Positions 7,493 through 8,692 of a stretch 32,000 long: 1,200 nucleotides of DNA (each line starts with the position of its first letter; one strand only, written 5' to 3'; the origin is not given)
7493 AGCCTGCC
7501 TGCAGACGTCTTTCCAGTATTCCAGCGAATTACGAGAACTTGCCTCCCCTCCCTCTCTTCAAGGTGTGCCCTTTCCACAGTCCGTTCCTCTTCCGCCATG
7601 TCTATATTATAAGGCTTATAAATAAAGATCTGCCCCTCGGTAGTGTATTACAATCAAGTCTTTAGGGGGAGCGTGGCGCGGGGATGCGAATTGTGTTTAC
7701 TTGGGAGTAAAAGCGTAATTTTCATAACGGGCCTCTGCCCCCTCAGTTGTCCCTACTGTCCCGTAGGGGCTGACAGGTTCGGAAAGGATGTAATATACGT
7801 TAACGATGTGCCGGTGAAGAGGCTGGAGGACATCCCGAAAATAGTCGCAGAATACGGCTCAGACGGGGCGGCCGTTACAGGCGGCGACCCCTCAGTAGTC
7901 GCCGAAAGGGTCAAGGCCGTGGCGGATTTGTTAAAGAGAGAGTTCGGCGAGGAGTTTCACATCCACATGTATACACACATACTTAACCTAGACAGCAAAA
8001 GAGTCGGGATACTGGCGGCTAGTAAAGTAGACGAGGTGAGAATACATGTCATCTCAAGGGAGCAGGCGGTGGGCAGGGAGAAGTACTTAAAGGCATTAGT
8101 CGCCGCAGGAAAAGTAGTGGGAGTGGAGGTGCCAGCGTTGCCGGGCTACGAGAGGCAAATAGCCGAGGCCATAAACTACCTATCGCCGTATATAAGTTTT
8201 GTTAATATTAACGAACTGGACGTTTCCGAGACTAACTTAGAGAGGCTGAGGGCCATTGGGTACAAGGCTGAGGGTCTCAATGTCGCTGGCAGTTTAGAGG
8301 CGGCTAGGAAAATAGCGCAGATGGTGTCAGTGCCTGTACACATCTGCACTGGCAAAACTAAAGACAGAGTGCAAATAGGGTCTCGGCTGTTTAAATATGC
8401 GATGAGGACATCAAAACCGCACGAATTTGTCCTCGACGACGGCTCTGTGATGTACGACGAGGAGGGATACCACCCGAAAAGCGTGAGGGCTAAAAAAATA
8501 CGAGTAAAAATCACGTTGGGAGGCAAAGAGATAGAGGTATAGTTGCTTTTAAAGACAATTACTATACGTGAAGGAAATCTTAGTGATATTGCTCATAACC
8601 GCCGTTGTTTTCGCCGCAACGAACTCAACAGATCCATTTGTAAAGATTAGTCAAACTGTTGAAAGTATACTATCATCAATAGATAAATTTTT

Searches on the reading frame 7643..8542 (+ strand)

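Call 27: search_protein_families(library=pfam, proteins=[window:7643-8542:+], max_evalue=0.001)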
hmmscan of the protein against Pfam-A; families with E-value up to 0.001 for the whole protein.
window:7643-8542:+ (299 aa): 1 family
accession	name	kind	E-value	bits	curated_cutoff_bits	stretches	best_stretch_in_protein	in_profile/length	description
PF04055.27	Radical_SAM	-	8.7e-11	42.7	29.5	1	27-136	2-109/166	Radical SAM superfamily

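Call 77: search_protein_families(library=ncbifam, proteins=[window:7643-8542:+], max_evalue=1e-10)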
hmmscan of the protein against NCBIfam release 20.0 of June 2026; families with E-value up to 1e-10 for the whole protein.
window:7643-8542:+ (299 aa): 0 families
